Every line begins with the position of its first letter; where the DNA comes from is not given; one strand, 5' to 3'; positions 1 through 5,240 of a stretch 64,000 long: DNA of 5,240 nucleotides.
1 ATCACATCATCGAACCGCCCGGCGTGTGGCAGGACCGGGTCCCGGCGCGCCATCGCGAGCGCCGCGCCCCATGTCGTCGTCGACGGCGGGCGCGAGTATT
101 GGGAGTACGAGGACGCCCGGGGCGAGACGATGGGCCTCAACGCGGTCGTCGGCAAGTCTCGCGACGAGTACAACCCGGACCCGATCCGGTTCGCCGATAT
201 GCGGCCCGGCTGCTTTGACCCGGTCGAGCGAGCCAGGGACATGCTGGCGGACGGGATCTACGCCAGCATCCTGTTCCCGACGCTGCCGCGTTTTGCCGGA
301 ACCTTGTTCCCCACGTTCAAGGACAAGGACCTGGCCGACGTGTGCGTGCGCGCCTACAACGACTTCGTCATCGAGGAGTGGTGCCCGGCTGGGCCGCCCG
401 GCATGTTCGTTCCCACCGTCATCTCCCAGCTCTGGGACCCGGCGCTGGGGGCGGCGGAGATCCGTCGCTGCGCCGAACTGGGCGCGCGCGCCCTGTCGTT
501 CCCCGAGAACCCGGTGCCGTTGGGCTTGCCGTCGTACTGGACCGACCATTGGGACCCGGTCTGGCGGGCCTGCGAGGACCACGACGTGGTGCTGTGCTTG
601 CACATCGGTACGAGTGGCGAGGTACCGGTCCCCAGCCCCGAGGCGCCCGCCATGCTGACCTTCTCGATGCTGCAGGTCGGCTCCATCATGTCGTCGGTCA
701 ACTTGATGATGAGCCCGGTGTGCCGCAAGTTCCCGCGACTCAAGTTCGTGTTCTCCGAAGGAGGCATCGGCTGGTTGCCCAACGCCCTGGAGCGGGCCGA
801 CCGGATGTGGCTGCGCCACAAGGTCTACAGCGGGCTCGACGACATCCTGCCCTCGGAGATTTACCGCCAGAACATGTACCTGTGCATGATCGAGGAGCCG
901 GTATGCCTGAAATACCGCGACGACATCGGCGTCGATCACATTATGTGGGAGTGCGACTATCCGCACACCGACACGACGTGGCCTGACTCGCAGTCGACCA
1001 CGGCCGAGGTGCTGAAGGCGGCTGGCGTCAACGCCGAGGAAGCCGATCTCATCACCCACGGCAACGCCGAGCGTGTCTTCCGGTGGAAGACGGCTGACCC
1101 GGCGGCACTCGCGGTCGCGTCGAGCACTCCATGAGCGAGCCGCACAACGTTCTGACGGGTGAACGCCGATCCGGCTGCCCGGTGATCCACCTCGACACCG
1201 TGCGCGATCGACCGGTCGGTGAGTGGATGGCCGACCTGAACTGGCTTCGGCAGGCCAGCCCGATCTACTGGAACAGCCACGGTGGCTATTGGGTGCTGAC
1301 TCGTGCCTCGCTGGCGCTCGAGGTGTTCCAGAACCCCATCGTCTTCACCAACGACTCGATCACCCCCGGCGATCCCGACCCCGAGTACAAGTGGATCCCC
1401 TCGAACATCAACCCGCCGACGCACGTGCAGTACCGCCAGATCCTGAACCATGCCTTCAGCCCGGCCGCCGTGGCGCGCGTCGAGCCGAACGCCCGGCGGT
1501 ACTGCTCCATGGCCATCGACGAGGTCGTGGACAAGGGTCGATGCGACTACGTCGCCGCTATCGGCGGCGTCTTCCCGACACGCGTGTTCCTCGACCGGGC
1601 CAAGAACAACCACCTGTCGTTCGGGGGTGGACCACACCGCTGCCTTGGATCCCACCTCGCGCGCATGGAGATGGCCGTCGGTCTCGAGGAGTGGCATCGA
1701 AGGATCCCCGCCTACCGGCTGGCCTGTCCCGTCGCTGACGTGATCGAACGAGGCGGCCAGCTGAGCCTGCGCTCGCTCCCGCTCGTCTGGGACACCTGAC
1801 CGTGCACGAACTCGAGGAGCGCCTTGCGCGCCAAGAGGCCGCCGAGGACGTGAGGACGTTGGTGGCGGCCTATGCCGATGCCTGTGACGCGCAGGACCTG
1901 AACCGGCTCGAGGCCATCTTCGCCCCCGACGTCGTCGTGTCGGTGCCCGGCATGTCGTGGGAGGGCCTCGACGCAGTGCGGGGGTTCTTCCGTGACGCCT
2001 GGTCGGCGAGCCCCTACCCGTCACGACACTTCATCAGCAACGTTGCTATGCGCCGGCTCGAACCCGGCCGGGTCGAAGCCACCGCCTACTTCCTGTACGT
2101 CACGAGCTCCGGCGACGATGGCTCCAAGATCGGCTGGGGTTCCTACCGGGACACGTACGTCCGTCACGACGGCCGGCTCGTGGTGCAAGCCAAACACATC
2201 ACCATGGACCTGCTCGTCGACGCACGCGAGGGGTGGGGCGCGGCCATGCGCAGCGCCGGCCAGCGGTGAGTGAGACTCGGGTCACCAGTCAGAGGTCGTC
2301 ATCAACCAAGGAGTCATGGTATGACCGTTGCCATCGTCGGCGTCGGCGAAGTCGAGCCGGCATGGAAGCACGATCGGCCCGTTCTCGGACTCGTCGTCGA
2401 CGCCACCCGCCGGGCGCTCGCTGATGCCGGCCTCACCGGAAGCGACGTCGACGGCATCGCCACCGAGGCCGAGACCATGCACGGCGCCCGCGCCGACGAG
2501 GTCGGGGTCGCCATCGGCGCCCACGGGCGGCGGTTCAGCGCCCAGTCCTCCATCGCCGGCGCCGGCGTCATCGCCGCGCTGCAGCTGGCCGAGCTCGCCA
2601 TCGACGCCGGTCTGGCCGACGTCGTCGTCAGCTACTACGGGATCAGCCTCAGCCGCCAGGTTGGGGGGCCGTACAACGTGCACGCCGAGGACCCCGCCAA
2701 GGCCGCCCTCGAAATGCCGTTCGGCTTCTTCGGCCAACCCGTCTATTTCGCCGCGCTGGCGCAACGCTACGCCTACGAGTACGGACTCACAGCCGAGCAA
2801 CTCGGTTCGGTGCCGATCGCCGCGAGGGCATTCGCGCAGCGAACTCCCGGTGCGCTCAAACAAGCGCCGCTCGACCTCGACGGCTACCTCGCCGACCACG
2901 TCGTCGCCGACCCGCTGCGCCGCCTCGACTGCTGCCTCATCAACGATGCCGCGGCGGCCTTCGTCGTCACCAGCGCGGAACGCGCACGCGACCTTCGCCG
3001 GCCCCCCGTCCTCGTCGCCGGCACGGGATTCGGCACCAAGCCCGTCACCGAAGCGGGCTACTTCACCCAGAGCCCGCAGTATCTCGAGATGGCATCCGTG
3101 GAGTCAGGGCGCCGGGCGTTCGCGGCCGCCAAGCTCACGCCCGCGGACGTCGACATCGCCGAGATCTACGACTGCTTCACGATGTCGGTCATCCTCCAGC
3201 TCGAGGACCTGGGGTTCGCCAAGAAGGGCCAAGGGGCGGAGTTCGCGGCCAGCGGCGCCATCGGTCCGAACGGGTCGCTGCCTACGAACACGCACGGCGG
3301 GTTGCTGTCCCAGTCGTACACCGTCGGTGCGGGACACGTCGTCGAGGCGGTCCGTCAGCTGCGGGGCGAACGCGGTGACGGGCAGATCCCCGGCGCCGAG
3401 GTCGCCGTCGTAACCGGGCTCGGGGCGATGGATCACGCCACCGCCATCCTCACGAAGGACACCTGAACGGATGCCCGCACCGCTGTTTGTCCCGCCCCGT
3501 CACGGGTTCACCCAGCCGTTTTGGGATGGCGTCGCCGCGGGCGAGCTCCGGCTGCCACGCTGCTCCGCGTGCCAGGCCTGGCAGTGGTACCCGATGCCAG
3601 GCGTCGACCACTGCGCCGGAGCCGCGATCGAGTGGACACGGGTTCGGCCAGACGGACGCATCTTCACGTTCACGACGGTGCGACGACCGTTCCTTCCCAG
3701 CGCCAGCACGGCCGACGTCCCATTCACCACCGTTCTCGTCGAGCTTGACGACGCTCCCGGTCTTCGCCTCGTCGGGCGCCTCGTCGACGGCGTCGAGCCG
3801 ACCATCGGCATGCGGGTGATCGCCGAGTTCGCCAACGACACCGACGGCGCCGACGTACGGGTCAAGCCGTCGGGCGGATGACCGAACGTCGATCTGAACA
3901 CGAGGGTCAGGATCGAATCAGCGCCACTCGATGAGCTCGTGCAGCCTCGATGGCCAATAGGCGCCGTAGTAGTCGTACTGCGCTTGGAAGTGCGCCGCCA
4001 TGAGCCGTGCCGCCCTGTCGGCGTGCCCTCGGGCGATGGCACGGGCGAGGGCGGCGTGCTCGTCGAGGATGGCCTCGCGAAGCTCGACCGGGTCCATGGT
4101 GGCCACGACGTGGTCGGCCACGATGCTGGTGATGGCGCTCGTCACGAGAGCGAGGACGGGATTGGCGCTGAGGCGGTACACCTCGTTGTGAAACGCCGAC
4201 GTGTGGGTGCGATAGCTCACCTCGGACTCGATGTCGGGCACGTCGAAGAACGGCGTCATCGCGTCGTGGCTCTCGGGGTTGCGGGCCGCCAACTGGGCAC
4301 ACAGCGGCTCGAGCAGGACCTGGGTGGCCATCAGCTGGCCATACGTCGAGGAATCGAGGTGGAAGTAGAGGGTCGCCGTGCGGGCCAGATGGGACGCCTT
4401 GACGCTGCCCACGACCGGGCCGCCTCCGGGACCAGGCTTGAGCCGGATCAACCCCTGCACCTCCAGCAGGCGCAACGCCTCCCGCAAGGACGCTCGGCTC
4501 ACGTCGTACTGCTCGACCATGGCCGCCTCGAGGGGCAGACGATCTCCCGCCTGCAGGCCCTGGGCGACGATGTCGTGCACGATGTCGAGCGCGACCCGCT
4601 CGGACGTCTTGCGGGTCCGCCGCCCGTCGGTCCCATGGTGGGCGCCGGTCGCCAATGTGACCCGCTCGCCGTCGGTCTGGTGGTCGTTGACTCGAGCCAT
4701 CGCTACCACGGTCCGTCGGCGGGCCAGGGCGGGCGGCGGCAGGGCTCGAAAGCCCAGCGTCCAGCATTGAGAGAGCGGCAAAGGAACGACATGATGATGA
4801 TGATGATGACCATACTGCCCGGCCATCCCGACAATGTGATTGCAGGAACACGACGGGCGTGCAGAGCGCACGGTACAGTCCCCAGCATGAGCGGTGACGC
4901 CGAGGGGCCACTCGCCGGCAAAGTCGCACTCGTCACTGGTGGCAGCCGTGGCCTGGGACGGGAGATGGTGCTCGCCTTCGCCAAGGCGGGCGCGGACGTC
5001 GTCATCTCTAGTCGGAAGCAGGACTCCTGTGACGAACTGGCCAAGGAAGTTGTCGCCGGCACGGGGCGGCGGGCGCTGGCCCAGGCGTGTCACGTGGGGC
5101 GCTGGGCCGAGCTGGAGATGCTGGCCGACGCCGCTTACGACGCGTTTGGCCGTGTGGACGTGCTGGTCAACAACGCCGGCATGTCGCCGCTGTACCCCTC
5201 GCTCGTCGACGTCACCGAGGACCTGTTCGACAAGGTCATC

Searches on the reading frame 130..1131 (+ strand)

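Call 68: search_protein_families(library=pfam, proteins=[window:130-1131:+], max_evalue=0.00001)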
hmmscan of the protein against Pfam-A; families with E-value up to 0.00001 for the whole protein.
window:130-1131:+ (334 aa): 1 family
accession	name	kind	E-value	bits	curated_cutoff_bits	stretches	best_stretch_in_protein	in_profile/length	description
PF04909.20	Amidohydro_2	-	1.7e-31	110.5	26.4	1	22-318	12-288/289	Amidohydrolase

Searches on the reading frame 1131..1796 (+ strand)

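Call 68: search_protein_families(library=pfam, proteins=[window:1131-1796:+], max_evalue=0.00001)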
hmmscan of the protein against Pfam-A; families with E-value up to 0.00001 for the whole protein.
window:1131-1796:+ (222 aa): 1 family
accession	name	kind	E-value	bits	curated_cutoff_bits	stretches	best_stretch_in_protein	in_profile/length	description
PF00067.27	p450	-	3.8e-06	26.4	22.8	1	157-185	397-425/462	Cytochrome P450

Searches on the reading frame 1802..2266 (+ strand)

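Call 68: search_protein_families(library=pfam, proteins=[window:1802-2266:+], max_evalue=0.00001)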
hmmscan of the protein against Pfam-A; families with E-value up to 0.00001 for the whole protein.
window:1802-2266:+ (155 aa): 2 families
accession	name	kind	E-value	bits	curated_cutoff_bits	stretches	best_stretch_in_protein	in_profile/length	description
PF13577.12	SnoaL_4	-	7e-18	65.3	24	1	12-129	4-123/126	SnoaL-like domain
PF12680.13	SnoaL_2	-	3.4e-11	44.1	27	1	21-127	1-100/102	SnoaL-like domain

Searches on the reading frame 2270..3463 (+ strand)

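Call 68: search_protein_families(library=pfam, proteins=[window:2270-3463:+], max_evalue=0.00001)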
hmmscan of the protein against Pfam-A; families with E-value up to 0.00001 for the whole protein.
window:2270-3463:+ (398 aa): 1 family
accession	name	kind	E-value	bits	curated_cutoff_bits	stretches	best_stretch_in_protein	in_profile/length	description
PF22691.2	Thiolase_C_1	-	1.9e-44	151.3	28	1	264-395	8-143/144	Thiolase C-terminal domain-like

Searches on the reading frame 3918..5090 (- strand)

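Call 68: search_protein_families(library=pfam, proteins=[window:3918-5090:-], max_evalue=0.00001)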
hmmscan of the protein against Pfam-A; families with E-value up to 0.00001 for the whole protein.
window:3918-5090:- (390 aa): 2 families
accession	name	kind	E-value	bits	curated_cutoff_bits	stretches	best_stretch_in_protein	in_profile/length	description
PF00392.27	GntR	-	5.1e-14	52.1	27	1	162-222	1-61/64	Bacterial regulatory proteins, gntR family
PF07729.17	FCD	-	8.5e-13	49.3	24.3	1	253-369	2-124/125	FCD domain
